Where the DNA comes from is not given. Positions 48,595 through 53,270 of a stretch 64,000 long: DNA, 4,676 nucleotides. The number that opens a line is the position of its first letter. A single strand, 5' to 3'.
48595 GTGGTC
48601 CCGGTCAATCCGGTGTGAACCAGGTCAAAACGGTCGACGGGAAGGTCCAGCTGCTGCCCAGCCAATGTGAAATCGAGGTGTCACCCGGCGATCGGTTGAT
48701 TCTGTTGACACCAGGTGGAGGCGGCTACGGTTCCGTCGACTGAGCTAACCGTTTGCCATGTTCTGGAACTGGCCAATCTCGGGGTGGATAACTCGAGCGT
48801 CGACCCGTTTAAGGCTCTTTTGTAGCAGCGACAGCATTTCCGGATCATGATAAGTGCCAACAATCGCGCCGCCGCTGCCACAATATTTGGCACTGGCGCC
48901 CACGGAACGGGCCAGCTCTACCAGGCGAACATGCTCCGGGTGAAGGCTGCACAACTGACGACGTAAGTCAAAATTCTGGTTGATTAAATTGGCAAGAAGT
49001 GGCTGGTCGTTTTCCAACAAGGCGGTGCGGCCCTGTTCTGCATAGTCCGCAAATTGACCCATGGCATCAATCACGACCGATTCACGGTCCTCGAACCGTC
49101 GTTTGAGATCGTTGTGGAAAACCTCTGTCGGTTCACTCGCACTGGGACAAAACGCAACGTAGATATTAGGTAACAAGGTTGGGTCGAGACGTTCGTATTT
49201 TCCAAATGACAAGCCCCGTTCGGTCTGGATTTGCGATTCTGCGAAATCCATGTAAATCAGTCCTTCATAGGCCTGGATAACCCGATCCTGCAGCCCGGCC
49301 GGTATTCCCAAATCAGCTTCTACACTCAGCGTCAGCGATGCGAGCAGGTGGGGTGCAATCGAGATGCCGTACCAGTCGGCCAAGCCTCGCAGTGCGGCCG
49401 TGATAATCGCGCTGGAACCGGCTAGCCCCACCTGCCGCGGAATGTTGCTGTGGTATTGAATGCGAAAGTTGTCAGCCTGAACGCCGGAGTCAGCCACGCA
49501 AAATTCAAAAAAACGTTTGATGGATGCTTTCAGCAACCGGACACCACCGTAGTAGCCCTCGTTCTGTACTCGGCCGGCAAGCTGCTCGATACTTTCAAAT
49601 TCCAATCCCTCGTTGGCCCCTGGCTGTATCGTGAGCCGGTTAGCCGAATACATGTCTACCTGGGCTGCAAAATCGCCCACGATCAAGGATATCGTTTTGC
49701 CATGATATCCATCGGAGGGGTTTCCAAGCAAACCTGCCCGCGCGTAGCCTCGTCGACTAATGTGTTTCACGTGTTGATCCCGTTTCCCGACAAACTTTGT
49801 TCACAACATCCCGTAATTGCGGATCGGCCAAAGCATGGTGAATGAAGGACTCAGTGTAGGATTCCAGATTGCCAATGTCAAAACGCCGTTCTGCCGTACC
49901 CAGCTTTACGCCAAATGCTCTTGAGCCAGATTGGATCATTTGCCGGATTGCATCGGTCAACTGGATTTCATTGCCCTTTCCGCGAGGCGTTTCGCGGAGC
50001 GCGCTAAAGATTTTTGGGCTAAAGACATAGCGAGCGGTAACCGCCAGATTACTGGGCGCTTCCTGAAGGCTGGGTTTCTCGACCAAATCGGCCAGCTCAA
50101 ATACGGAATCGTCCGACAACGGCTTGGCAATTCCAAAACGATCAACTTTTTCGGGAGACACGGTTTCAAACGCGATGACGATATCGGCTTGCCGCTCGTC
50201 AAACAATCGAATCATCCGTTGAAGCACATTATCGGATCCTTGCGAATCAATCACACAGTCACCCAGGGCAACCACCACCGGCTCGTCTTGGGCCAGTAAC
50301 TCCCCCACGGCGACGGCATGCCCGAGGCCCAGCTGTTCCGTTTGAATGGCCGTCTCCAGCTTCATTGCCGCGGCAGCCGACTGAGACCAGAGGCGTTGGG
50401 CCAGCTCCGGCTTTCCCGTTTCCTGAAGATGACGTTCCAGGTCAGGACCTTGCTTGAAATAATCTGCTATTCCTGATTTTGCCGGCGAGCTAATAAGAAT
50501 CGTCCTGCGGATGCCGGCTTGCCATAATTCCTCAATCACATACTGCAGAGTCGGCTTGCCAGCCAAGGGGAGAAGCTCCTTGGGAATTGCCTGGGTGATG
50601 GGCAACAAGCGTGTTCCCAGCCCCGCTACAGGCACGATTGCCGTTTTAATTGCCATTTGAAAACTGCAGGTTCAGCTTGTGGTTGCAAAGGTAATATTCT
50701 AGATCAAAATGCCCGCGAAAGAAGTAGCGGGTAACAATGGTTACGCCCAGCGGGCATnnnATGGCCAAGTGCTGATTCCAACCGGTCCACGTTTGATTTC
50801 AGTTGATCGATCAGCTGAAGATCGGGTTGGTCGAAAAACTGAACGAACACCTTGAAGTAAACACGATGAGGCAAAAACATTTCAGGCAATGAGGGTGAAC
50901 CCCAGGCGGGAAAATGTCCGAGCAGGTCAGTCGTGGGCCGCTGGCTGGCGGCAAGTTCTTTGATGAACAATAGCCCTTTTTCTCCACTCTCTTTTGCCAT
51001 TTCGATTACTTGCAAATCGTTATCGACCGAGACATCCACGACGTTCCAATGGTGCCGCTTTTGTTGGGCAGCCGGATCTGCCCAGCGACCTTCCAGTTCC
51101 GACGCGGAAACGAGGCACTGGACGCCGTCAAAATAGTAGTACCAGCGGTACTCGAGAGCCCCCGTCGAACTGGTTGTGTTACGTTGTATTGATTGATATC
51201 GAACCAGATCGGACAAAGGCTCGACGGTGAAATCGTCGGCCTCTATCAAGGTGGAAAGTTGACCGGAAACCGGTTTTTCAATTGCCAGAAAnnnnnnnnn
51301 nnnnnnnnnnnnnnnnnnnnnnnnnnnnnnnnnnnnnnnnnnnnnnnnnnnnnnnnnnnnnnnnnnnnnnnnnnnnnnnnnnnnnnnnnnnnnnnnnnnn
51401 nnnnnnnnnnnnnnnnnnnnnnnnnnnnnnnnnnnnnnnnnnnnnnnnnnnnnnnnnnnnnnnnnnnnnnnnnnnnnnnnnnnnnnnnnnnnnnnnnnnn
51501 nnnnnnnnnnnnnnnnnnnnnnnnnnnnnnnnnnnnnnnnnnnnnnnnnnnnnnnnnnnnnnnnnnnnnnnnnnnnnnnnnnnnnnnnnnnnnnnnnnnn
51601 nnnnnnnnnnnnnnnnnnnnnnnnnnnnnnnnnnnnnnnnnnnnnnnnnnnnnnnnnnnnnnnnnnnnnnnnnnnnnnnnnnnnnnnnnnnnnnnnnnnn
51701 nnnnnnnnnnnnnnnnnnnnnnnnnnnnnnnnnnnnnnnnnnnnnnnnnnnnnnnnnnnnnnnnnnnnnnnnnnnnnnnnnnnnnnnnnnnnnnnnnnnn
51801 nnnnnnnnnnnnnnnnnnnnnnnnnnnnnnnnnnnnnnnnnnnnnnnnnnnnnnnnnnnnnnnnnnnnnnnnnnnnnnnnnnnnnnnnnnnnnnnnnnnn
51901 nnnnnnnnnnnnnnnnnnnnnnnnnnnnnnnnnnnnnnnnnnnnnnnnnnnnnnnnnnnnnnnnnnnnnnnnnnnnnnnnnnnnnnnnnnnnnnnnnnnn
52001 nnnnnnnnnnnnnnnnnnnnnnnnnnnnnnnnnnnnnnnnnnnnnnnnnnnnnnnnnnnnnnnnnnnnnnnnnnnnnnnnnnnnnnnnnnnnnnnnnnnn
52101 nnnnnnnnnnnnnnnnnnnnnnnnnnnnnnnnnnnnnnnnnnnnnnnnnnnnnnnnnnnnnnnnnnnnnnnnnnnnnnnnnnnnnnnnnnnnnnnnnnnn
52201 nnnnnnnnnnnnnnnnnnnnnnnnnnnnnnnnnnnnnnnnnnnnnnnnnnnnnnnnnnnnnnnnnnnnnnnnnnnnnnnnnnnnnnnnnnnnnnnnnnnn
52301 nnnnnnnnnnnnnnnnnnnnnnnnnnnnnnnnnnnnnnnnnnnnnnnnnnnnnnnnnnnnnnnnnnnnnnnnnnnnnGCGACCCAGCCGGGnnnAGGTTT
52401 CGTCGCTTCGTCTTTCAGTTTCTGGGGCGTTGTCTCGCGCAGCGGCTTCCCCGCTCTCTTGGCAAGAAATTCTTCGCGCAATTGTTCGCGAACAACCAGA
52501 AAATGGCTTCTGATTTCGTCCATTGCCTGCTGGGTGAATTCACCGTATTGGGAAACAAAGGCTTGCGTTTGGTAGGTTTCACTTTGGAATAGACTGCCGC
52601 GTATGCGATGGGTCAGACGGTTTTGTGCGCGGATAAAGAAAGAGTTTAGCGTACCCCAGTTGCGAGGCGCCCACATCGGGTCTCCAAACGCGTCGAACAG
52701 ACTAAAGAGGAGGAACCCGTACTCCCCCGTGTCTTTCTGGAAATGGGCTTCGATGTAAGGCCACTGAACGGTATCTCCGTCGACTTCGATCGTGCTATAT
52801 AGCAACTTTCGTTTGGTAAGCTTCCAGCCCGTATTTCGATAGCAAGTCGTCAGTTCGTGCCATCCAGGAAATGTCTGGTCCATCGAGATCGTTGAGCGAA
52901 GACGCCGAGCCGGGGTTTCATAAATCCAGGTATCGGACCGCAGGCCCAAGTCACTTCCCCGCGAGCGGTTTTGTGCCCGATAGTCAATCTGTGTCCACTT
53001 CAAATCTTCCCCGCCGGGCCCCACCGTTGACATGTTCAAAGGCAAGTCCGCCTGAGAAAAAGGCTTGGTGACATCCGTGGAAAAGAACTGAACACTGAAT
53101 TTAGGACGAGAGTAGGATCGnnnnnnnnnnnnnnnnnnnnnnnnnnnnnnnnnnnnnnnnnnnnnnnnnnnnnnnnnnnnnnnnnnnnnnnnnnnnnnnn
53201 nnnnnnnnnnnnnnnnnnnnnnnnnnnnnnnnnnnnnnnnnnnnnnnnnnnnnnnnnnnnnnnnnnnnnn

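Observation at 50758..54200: Tandem exosortase pair: an intact exosortase-EpsI fusion followed by a paralog that has lost the catalytic Cys/Arg/His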

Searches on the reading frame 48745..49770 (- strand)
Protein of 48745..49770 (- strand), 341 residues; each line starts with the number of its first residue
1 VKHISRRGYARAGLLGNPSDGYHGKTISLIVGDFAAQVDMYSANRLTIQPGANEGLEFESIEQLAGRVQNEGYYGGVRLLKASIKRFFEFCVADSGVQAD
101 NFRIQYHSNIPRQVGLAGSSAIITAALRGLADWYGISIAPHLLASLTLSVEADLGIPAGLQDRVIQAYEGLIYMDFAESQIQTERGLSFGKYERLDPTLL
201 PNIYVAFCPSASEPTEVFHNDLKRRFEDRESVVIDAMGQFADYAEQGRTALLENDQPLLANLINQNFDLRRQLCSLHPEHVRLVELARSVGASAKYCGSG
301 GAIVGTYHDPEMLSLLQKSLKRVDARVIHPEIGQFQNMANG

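Call 32: search_protein_families(library=pfam, proteins=[window:48745-49770:-], max_evalue=0.00001)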
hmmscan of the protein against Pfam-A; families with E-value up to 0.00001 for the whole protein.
window:48745-49770:- (341 aa): 1 family
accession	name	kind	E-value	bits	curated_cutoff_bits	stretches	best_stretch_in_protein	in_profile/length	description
PF00288.32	GHMP_kinases_N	-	1.4e-12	48.1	22.3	1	85-170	4-87/87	GHMP kinases N terminal domain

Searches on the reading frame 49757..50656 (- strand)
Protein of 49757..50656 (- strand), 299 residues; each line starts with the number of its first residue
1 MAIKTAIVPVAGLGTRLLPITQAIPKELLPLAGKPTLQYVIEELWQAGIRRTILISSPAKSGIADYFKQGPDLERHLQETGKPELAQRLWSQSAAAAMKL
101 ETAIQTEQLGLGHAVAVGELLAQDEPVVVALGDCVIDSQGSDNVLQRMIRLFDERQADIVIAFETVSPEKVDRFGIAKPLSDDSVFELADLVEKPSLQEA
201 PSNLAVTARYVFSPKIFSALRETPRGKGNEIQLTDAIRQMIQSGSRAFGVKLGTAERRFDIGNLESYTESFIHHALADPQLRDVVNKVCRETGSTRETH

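Call 32: search_protein_families(library=pfam, proteins=[window:49757-50656:-], max_evalue=0.00001)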
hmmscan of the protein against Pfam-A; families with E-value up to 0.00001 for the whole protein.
window:49757-50656:- (299 aa): 2 families
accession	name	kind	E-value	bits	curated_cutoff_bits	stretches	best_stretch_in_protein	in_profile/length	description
PF00483.29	NTP_transferase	-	2.3e-32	113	21.2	1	6-270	2-238/245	Nucleotidyl transferase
PF12804.13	NTP_transf_3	-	1.2e-06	29.3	27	1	6-163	1-122/160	MobA-like NTP transferase domain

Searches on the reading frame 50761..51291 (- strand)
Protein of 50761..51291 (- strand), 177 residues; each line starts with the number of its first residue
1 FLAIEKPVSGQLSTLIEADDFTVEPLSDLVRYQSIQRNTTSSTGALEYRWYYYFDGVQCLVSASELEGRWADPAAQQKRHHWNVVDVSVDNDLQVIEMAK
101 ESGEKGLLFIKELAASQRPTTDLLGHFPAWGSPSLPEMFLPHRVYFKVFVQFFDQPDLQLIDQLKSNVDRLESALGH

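Call 49: search_protein_families(library=pfam, proteins=[window:50761-51291:-], max_evalue=10)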
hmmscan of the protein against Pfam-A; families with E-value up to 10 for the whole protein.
seq(177 aa): 1 family
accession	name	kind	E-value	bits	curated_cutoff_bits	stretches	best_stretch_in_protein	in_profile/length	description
PF07233.18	DUF1425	-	0.011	16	28.3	1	11-53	9-51/96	Protein of unknown function (DUF1425)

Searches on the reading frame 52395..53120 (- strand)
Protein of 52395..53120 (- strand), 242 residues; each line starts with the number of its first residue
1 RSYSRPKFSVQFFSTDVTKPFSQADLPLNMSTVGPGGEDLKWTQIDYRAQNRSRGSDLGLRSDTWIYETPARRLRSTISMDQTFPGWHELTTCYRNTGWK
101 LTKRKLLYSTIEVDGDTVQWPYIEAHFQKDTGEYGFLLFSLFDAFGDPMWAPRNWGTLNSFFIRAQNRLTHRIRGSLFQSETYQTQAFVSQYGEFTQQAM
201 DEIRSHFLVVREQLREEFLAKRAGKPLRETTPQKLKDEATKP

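Call 49: search_protein_families(library=pfam, proteins=[window:52395-53120:-], max_evalue=10)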
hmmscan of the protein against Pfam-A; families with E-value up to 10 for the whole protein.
seq(242 aa): 0 families
